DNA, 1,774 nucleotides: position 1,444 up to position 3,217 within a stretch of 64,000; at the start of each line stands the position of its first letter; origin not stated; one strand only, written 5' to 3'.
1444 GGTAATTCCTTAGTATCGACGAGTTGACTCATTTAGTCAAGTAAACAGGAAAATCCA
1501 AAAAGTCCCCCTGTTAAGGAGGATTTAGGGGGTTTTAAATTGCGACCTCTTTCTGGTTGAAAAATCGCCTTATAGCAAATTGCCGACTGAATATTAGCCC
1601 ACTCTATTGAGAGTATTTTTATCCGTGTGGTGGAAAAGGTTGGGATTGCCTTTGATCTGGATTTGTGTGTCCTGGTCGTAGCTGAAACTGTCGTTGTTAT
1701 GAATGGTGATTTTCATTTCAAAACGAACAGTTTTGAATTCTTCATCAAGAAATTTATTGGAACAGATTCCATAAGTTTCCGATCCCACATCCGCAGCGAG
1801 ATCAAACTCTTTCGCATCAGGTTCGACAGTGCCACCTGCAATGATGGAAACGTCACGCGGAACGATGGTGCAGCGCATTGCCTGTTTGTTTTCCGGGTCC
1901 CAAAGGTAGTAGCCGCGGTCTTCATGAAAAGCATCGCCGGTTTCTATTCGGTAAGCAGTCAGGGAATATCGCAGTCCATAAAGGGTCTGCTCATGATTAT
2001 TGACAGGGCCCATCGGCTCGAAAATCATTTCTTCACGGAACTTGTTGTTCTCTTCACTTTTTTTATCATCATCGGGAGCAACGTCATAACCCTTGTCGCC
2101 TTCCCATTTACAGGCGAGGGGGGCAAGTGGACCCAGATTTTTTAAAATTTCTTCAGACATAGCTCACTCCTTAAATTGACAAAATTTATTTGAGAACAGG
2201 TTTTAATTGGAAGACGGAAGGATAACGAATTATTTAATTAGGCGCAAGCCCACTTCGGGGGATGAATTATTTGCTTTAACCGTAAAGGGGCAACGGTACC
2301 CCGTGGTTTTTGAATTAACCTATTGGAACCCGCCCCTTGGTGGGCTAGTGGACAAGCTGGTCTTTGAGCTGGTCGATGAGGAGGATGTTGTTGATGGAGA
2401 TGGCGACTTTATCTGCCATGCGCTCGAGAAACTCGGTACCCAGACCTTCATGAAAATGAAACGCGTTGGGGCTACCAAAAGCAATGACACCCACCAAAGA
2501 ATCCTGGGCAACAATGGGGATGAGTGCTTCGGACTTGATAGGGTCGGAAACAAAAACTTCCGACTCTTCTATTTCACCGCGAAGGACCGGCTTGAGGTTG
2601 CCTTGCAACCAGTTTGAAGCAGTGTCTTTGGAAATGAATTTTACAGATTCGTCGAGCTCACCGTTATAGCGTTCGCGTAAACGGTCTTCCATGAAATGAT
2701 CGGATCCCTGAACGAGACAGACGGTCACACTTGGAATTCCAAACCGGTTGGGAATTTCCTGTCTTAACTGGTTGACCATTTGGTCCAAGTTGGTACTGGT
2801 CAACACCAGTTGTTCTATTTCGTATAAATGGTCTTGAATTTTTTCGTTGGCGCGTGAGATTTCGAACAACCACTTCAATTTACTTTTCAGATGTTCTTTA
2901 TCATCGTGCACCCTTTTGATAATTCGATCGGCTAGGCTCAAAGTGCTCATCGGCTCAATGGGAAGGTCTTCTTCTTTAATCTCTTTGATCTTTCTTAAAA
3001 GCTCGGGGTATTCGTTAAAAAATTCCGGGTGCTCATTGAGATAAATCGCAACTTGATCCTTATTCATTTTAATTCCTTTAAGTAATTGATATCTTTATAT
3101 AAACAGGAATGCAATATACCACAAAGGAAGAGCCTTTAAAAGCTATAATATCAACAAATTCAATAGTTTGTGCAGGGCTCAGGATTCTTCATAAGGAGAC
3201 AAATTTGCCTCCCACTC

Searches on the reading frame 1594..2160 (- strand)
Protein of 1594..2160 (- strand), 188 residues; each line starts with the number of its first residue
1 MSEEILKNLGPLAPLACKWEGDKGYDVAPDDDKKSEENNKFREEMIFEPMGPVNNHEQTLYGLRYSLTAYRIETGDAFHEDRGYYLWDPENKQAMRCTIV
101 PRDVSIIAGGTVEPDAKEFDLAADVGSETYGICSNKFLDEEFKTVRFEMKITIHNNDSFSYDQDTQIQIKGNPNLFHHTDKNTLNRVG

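Call 89: search_protein_families(library=pfam, proteins=[window:1594-2160:-], max_evalue=0.001)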
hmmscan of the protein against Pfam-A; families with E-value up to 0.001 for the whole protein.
window:1594-2160:- (188 aa): 1 family
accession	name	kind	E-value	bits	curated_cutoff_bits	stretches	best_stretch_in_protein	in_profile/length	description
PF08768.17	THAP4_heme-bd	-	4.4e-17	63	25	1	8-186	1-151/151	THAP4-like, heme-binding beta-barrel domain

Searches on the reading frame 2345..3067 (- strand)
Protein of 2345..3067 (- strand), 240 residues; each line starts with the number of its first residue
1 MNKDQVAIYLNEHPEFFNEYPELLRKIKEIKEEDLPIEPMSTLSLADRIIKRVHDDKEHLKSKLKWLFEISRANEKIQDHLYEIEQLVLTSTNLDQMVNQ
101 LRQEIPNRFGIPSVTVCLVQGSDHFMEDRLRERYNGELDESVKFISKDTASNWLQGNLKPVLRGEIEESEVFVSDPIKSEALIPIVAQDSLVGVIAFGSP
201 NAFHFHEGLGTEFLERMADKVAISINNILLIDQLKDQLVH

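Call 89: search_protein_families(library=pfam, proteins=[window:2345-3067:-], max_evalue=0.001)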
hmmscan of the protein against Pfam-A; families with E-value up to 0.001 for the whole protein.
window:2345-3067:- (240 aa): 3 families
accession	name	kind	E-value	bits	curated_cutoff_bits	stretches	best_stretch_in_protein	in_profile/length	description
PF04340.18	DUF484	-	1e-24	88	24.2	1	3-222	8-211/219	Protein of unknown function, DUF484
PF13492.12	GAF_3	-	9.4e-05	23.3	27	1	93-227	1-129/129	GAF domain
PF01590.32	GAF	-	0.00011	23.2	22.4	1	171-225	81-133/133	GAF domain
